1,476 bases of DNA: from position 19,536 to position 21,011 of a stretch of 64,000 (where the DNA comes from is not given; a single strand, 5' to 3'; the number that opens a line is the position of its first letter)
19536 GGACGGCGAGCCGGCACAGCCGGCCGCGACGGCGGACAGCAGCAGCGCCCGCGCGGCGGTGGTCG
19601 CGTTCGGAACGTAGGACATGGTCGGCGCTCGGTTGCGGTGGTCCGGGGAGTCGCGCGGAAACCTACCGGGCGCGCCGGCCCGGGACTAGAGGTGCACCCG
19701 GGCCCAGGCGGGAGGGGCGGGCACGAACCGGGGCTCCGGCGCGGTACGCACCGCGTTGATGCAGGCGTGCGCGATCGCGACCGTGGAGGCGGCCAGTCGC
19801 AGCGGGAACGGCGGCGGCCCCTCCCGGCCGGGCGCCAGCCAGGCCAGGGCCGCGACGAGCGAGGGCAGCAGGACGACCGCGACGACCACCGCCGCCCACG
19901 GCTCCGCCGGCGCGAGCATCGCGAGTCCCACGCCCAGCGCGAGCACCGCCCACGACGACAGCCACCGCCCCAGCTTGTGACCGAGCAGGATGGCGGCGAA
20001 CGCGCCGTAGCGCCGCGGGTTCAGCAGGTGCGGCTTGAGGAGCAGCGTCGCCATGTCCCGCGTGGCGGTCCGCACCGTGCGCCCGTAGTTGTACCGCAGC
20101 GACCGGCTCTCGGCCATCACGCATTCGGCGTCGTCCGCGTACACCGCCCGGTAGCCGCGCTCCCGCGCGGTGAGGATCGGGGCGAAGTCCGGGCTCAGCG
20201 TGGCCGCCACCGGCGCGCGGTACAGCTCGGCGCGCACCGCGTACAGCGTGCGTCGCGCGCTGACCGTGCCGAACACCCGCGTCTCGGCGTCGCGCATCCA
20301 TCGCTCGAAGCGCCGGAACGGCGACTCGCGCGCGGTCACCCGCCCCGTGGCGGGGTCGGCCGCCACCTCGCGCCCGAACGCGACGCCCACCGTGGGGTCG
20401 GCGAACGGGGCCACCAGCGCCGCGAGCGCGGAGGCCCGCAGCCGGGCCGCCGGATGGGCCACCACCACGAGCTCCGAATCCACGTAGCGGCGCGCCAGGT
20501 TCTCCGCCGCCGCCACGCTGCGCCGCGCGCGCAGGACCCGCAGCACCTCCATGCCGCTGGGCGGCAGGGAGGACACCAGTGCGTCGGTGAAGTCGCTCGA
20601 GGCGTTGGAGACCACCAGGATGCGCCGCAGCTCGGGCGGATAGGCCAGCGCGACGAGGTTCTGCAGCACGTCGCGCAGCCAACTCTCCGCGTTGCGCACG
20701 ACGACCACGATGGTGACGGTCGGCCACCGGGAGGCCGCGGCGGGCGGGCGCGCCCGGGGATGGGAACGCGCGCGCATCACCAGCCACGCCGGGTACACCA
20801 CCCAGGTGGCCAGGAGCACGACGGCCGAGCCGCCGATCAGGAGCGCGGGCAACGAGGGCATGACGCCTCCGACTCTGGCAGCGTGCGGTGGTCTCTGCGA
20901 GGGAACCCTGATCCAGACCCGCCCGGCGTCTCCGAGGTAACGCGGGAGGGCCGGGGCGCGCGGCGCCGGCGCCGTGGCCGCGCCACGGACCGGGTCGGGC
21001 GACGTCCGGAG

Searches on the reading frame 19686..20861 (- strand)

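Call 48: search_protein_families(library=pfam, proteins=[window:19686-20861:-], max_evalue=0.00001)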
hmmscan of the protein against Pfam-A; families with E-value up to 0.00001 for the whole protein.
window:19686-20861:- (391 aa): 2 families
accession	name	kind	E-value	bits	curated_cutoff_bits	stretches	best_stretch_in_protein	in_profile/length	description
PF00535.33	Glycos_transf_2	-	1e-07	32.5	23.3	1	50-191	1-145/168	Glycosyl transferase family 2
PF13641.12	Glyco_tranf_2_3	-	4.9e-06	27.2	27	1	47-254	1-216/230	Glycosyltransferase like family 2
